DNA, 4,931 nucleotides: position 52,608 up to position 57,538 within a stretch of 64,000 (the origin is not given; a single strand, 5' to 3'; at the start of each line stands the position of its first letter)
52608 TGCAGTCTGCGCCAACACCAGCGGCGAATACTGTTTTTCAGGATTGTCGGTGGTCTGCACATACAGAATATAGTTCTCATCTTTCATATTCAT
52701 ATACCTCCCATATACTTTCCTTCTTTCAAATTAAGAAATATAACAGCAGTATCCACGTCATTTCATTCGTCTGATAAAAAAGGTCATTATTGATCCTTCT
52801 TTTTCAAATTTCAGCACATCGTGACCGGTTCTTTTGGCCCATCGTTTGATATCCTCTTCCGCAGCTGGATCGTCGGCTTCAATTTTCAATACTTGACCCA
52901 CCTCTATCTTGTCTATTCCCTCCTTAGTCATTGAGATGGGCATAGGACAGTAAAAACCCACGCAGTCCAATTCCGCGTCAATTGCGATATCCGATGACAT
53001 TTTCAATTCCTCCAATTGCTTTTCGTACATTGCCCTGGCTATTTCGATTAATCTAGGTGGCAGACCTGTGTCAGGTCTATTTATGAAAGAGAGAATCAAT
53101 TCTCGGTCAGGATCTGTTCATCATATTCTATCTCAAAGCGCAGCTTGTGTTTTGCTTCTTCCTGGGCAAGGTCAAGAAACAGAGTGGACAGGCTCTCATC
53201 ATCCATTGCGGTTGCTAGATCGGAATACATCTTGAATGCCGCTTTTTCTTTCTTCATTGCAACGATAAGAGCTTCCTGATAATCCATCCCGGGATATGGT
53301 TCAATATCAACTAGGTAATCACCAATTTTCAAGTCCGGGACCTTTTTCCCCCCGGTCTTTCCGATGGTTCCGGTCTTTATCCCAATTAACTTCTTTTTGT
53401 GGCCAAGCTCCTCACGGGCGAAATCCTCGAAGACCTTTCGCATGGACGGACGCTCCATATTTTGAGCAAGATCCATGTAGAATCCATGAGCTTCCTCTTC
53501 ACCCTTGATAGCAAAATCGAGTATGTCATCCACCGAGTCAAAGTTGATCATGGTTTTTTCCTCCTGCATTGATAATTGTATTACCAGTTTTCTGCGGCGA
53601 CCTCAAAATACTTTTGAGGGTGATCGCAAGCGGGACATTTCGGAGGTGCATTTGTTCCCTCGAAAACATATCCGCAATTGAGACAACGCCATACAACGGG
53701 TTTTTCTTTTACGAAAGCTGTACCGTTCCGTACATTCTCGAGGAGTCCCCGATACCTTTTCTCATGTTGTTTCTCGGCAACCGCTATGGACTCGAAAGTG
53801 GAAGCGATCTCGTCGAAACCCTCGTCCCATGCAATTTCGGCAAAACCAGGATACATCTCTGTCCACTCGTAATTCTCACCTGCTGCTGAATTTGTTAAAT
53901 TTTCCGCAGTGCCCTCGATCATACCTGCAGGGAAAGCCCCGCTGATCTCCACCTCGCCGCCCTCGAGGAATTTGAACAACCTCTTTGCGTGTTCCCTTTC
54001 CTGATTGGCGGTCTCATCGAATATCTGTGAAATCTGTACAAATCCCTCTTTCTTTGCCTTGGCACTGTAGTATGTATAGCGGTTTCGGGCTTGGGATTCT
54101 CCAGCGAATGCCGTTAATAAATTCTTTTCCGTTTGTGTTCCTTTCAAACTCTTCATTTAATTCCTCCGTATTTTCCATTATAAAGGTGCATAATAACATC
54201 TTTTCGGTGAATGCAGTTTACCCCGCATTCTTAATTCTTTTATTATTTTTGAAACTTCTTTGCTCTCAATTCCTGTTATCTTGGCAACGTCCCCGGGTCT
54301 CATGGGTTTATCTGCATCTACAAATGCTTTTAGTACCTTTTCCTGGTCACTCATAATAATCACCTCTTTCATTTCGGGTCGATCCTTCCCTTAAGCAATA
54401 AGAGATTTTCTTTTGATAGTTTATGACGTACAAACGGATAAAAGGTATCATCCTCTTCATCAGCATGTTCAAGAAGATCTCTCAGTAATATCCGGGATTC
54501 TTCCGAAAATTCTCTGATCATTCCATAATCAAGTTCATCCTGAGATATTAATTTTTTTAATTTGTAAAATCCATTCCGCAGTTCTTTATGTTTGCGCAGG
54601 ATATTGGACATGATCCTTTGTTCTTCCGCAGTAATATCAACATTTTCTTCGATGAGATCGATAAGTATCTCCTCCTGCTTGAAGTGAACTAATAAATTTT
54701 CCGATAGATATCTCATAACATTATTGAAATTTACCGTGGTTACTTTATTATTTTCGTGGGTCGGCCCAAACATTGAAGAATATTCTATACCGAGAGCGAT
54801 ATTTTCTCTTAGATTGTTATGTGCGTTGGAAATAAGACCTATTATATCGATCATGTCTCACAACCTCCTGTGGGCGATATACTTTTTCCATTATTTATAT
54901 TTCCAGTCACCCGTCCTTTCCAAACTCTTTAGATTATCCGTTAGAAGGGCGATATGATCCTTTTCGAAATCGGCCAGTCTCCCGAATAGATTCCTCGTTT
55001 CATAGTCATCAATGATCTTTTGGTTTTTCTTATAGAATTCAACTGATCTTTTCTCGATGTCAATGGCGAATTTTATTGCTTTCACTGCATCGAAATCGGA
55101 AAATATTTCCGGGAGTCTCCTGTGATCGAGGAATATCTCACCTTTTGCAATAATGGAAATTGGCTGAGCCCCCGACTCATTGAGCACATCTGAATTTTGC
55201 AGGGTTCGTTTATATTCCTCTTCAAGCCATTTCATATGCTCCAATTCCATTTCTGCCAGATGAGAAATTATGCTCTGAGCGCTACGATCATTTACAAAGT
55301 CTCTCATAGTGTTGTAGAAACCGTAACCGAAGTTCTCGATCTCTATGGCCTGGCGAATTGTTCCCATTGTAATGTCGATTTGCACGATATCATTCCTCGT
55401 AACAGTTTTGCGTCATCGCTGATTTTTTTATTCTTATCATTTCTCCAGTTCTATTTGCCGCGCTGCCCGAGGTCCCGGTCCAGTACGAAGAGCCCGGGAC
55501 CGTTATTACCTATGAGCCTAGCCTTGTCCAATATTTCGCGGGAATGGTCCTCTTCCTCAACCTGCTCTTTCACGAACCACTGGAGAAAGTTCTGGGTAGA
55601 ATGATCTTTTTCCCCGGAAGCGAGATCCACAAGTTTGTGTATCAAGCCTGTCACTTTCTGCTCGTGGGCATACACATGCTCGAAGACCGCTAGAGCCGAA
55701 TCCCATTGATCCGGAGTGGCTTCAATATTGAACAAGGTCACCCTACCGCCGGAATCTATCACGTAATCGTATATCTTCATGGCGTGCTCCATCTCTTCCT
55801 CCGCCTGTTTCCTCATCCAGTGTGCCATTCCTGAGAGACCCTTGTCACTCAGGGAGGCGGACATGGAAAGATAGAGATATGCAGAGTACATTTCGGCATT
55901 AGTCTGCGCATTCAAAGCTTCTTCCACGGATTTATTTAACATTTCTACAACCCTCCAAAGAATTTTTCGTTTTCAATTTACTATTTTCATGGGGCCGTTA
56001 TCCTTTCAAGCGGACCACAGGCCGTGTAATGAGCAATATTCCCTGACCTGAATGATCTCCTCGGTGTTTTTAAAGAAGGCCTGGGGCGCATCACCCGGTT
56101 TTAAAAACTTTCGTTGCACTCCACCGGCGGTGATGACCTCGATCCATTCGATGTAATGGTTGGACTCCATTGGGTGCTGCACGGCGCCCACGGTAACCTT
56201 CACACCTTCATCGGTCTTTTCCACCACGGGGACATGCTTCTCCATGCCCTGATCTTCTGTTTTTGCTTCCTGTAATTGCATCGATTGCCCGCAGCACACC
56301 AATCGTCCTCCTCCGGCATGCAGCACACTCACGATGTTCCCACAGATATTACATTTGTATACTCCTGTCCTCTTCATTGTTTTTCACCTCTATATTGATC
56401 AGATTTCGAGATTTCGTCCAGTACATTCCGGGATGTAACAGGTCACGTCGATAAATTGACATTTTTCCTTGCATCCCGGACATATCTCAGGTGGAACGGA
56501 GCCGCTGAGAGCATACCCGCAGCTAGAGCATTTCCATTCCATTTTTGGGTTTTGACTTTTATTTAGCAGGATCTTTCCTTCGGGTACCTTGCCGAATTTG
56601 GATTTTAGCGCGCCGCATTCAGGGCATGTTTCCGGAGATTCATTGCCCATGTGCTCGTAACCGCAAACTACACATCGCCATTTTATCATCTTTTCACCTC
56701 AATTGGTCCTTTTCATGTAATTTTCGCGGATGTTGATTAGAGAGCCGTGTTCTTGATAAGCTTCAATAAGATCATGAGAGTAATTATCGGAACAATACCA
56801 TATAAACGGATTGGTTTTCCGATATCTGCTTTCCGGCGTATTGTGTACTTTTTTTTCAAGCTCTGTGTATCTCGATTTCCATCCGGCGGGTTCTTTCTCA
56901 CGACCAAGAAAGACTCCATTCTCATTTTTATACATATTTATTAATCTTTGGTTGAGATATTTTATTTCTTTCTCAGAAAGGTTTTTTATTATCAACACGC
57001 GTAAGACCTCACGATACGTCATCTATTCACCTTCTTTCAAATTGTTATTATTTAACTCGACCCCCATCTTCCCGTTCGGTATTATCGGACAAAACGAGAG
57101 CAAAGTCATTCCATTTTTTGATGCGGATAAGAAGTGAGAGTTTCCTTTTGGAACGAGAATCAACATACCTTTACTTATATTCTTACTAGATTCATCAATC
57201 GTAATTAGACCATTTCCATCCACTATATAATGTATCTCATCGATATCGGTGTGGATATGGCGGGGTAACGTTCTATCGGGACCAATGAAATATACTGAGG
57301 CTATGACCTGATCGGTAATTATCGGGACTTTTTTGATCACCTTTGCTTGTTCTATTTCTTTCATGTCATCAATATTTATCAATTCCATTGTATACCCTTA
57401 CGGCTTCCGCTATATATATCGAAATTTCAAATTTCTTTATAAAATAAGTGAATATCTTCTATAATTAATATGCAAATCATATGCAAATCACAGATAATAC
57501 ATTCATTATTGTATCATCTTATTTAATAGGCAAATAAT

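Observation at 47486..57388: Eighteen co-directional genes form a 9.9-kb anaerobe oxidative-stress, thiol-redox, Fe-S and sulfur-relay supercluster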

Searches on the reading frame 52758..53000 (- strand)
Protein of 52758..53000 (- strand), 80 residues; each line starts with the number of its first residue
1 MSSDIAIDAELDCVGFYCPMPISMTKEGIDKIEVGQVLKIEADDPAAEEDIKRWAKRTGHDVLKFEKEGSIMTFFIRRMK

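Call 32: search_protein_families(library=ncbifam, proteins=[window:52758-53000:-], max_evalue=0.001)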
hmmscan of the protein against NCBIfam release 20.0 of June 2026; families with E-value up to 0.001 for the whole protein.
window:52758-53000:- (80 aa): 4 families
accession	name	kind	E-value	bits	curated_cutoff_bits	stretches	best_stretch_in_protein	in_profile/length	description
NF001423.0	PRK00299.1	equivalog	1.3e-14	53.8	78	1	6-78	7-79/82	sulfurtransferase TusA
NF008242.0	PRK11018.1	equivalog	1.2e-11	44.1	79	1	3-78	3-78/78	sulfurtransferase-like selenium metabolism protein YedF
TIGR03527.1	selenium_YedF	equivalog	1e-08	35.3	110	1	11-77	1-67/194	sulfurtransferase-like selenium metabolism protein YedF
NF041048.1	TusA_like_YeeD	exception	5e-08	32.5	147.5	1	10-70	3-63/72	thiosulfate utilization sulfurtransferase TsuB/YeeD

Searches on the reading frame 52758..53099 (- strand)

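Call 4: search_protein_families(library=pfam, proteins=[window:52758-53099:-], max_evalue=0.01)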
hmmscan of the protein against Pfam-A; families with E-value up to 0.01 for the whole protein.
window:52758-53099:- (113 aa): 1 family
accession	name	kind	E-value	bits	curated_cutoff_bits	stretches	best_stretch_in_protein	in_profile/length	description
PF01206.22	TusA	-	1.9e-23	82.5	28.6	1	43-111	2-70/70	Sulfurtransferase TusA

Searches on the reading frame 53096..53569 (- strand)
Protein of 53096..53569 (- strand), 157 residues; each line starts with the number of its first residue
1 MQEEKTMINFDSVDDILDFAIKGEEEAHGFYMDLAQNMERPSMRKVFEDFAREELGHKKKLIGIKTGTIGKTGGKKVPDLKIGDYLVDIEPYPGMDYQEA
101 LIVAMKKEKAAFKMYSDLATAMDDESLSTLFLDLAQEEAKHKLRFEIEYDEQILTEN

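Call 3: search_protein_families(library=pfam, proteins=[window:53096-53569:-], max_evalue=0.01)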
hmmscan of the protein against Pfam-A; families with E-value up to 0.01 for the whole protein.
window:53096-53569:- (157 aa): 5 families
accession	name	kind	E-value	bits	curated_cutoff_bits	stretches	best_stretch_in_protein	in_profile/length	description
PF02915.23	Rubrerythrin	-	2.8e-17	63.8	22.8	2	15-62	1-50/137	Rubrerythrin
PF13668.12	Ferritin_2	-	1.3e-06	29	24.7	1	15-142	4-129/138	Ferritin-like domain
PF00210.30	Ferritin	-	0.00087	19.7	24.5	1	31-145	18-132/142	Ferritin-like domain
PF09537.16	DUF2383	-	0.001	19.6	30.8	0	21-55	10-44/111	Domain of unknown function (DUF2383)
PF22277.2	EncFtn-like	-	0.0036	17.5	27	0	101-142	19-60/85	EncFtn-like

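Call 31: search_protein_families(library=ncbifam, proteins=[window:53096-53551:-], max_evalue=0.001)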
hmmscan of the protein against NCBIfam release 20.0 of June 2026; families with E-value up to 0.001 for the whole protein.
window:53096-53551:- (151 aa): 3 families
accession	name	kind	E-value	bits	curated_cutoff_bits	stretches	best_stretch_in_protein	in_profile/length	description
NF045676.1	FeExpMbfA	equivalog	3e-10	40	450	1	8-139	10-144/318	iron exporter MbfA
TIGR04535.1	ferrit_encaps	subfamily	1.1e-08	35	125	0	12-55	20-62/114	encapsulin-associated ferritin-like protein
NF058679.1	EncB_fam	subfamily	4.2e-08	33.2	90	0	14-53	28-67/117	encapsulin nanocompartment ferritin-likeEncB family encapsulin nanocompartment ferritin-like cargo protein cargo protein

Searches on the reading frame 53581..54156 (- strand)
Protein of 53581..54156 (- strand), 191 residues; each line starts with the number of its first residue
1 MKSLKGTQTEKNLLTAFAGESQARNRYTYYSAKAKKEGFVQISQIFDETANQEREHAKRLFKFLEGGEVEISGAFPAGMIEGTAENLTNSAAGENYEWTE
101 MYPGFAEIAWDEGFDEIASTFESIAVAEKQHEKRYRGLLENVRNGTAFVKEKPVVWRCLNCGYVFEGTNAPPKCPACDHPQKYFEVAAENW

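Call 3: search_protein_families(library=pfam, proteins=[window:53581-54156:-], max_evalue=0.01)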
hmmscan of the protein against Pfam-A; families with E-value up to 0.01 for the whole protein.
window:53581-54156:- (191 aa): 6 families
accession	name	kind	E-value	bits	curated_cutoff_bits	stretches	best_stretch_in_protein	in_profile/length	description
PF02915.23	Rubrerythrin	-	2.6e-32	112.5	22.8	1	11-138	1-136/137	Rubrerythrin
PF21349.2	RUBY_RBDX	-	1e-13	50.9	26.5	1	156-185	1-30/30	Rubrerythrin, rubredoxin-like domain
PF00210.30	Ferritin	-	9.5e-10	39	24.5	1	11-143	2-140/142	Ferritin-like domain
PF23458.2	DUF7130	-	3.7e-07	30.4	35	1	137-187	36-86/89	Domain of unknown function (DUF7130)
PF01155.25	HypA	-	0.0021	18.5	28.9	1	149-181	64-96/112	Hydrogenase/urease nickel incorporation, metallochaperone, hypA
PF23455.1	DUF7129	-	0.0031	17.7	30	1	157-179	13-35/45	Domain of unknown function (DUF7129)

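Call 31: search_protein_families(library=ncbifam, proteins=[window:53581-54156:-], max_evalue=0.001)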
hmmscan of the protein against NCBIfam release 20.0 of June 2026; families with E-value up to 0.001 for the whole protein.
window:53581-54156:- (191 aa): 5 families
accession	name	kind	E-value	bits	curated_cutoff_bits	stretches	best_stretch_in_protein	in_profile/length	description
NF045767.1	RuberyRbr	equivalog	1.7e-89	299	200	1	1-191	1-194/194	rubrerythrin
NF045783.1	Nigrythrn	equivalog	3.4e-24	86.1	340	1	8-185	28-200/202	nigerythrin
NF045720.1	rubredox_RCKP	subfamily_domain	4.3e-06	26.2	45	1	155-182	3-30/34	RCKP-type rubredoxin-like domain-containing protein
NF045676.1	FeExpMbfA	equivalog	0.00015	21.3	450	0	9-63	8-62/318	iron exporter MbfA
NF033497.1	rubre_like_arch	subfamily_domain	0.0007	19.3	32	0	158-178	3-23/34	rubrerythrin-like domain-containing protein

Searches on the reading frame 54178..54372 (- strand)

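Call 3: search_protein_families(library=pfam, proteins=[window:54178-54372:-], max_evalue=0.01)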
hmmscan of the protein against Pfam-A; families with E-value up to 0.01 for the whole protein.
window:54178-54372:- (64 aa): 1 family
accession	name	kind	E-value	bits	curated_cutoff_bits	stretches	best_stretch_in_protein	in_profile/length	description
PF24034.1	DUF7343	-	0.00078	19.7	27.6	1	6-54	1-49/62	Domain of unknown function (DUF7343)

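Call 31: search_protein_families(library=ncbifam, proteins=[window:54178-54354:-], max_evalue=0.001)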
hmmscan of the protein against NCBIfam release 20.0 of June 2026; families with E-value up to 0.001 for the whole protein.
window:54178-54354:- (58 aa): 0 families

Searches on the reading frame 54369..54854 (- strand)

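Call 3: search_protein_families(library=pfam, proteins=[window:54369-54854:-], max_evalue=0.01)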
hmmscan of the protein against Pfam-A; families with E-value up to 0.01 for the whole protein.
window:54369-54854:- (161 aa): 1 family
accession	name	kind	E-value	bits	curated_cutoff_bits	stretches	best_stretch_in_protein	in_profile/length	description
PF01814.28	Hemerythrin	-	3.6e-08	34.4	25.3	1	4-141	2-126/127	Hemerythrin HHE cation binding domain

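Call 31: search_protein_families(library=ncbifam, proteins=[window:54369-54854:-], max_evalue=0.001)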
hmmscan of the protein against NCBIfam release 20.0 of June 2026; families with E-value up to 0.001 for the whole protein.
window:54369-54854:- (161 aa): 1 family
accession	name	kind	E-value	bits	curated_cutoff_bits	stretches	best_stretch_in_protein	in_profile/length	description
TIGR03652.1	FeS_repair_RIC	equivalog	0.00023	21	204.7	0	8-103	76-174/216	iron-sulfur cluster repair di-iron protein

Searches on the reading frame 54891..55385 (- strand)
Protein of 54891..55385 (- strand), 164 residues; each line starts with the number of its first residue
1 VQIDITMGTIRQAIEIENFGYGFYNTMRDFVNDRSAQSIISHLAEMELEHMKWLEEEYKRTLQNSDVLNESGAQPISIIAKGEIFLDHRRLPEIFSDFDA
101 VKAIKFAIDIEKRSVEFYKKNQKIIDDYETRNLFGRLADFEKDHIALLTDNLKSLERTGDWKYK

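Call 3: search_protein_families(library=pfam, proteins=[window:54891-55385:-], max_evalue=0.01)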
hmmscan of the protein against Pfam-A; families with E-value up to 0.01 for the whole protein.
window:54891-55385:- (164 aa): 2 families
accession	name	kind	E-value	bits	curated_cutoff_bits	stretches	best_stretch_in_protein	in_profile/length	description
PF02915.23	Rubrerythrin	-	3.6e-09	37.6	22.8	1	11-148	4-133/137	Rubrerythrin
PF00210.30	Ferritin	-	0.0053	17.1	24.5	0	96-157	78-141/142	Ferritin-like domain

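Call 31: search_protein_families(library=ncbifam, proteins=[window:54891-55367:-], max_evalue=0.001)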
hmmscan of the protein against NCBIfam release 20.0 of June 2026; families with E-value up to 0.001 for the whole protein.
window:54891-55367:- (158 aa): 4 families
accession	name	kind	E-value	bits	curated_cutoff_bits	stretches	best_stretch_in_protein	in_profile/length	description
NF009413.0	PRK12775.1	equivalog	5.2e-10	37.8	1895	1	2-146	863-995/1006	putative trifunctional 2-polyprenylphenol hydroxylase/glutamate synthase subunit beta/ferritin domain-containing protein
NF045676.1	FeExpMbfA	equivalog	4.8e-08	32.8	450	1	47-142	50-144/318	iron exporter MbfA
NF058679.1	EncB_fam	subfamily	2.9e-07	30.5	90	1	92-152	19-79/117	encapsulin nanocompartment ferritin-likeEncB family encapsulin nanocompartment ferritin-like cargo protein cargo protein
TIGR04535.1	ferrit_encaps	subfamily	1.4e-05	25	125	0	93-151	14-71/114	encapsulin-associated ferritin-like protein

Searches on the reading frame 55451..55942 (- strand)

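Call 3: search_protein_families(library=pfam, proteins=[window:55451-55942:-], max_evalue=0.01)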
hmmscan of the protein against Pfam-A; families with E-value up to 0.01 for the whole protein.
window:55451-55942:- (163 aa): 2 families
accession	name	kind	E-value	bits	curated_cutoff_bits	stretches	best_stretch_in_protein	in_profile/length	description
PF00210.30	Ferritin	-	2.6e-46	157.5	24.5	1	8-143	2-141/142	Ferritin-like domain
PF02915.23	Rubrerythrin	-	0.0068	17.2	22.8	0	9-124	2-123/137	Rubrerythrin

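Call 31: search_protein_families(library=ncbifam, proteins=[window:55451-55942:-], max_evalue=0.001)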
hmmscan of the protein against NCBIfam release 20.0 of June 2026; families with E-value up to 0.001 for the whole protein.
window:55451-55942:- (163 aa): 2 families
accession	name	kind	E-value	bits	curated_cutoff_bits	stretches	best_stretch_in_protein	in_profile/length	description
NF007638.0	PRK10304.1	equivalog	4.5e-35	121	178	1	1-159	1-159/165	non-heme ferritin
NF011597.0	PRK15022.1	equivalog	6.8e-18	65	154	1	6-144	6-144/167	non-heme ferritin-like protein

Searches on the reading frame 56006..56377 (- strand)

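Call 3: search_protein_families(library=pfam, proteins=[window:56006-56377:-], max_evalue=0.01)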
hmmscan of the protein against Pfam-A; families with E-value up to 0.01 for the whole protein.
window:56006-56377:- (123 aa): 2 families
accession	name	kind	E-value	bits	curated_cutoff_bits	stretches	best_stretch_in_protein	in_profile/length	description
PF01880.24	Desulfoferrodox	-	2.6e-20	73.2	22.2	1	41-122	2-96/98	Desulfoferrodoxin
PF06397.17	Desulfoferrod_N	-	2.9e-17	62.4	23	1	3-35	3-35/36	Desulfoferrodoxin, N-terminal domain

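Call 31: search_protein_families(library=ncbifam, proteins=[window:56006-56377:-], max_evalue=0.001)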
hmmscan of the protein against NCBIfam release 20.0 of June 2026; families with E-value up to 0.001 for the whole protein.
window:56006-56377:- (123 aa): 3 families
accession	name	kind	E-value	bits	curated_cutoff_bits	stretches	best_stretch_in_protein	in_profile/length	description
TIGR00320.1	dfx_rbo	equivalog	2e-54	183.1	146.9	1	3-122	4-123/125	desulfoferrodoxin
TIGR00332.1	neela_ferrous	domain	7.4e-23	81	61.9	1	39-122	1-99/107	desulfoferrodoxin ferrous iron-binding domain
TIGR00319.1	desulf_FeS4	domain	2.2e-16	59.2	36.05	1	5-33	6-34/34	desulfoferrodoxin FeS4 iron-binding domain-containing protein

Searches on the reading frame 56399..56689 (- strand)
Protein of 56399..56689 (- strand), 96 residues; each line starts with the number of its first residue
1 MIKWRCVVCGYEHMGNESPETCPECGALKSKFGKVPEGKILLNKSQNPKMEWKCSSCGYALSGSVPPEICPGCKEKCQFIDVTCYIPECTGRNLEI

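Call 3: search_protein_families(library=pfam, proteins=[window:56399-56689:-], max_evalue=0.01)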
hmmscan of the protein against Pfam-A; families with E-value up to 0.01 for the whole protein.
window:56399-56689:- (96 aa): 5 families
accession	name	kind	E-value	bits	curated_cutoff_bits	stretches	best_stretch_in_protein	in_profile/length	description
PF21349.2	RUBY_RBDX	-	6.2e-20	70.8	26.5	2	4-32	1-29/30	Rubrerythrin, rubredoxin-like domain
PF23458.2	DUF7130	-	5.4e-07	29.9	35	1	2-33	52-84/89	Domain of unknown function (DUF7130)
PF23455.1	DUF7129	-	0.00023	21.3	30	1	6-26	14-34/45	Domain of unknown function (DUF7129)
PF25208.1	DUF7838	-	0.0013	19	28.5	1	14-60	1-42/55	Domain of unknown function (DUF7838)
PF07282.18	Cas12f1-like_TNB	-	0.0063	17.1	26.3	1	20-60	29-49/60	Cas12f1-like, TNB domain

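Call 31: search_protein_families(library=ncbifam, proteins=[window:56399-56689:-], max_evalue=0.001)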
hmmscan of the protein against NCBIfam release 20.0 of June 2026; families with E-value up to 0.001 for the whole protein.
window:56399-56689:- (96 aa): 3 families
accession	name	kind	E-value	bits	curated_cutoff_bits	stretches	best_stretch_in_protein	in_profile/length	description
NF045767.1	RuberyRbr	equivalog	9.9e-14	51.8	200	2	46-83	153-190/194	rubrerythrin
NF045720.1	rubredox_RCKP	subfamily_domain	4.6e-12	45.3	45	2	1-34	1-33/34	RCKP-type rubredoxin-like domain-containing protein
NF033497.1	rubre_like_arch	subfamily_domain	7.3e-05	22.4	32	1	6-27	3-24/34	rubrerythrin-like domain-containing protein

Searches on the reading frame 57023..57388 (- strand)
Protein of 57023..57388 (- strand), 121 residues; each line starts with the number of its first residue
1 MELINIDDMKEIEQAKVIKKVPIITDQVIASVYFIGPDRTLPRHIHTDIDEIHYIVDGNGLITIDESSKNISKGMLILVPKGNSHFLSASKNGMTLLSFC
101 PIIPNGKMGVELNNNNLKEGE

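Call 3: search_protein_families(library=pfam, proteins=[window:57023-57388:-], max_evalue=0.01)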
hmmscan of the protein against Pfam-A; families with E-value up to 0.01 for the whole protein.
window:57023-57388:- (121 aa): 6 families
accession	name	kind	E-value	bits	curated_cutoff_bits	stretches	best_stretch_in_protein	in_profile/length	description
PF07883.17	Cupin_2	-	1.5e-08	34.7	27.2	1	35-89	5-58/70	Cupin domain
PF02311.25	AraC_binding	-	1.1e-06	28.8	21.1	1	37-92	12-66/135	AraC-like ligand binding domain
PF00190.28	Cupin_1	-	3.6e-06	27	22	1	32-98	37-112/151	Cupin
PF16867.11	DMSP_lyase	-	0.0008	19.6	27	1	25-91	92-157/162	Dimethlysulfonioproprionate lyase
PF03079.20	ARD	-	0.0013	19.4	27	1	44-88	88-136/157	ARD/ARD' family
PF21621.3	MPI_cupin_dom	-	0.0073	16.7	27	0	52-86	32-66/79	Mannose-6-phosphate isomerase, cupin domain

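Call 31: search_protein_families(library=ncbifam, proteins=[window:57023-57388:-], max_evalue=0.001)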
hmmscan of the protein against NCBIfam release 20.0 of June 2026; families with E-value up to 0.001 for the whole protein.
window:57023-57388:- (121 aa): 0 families
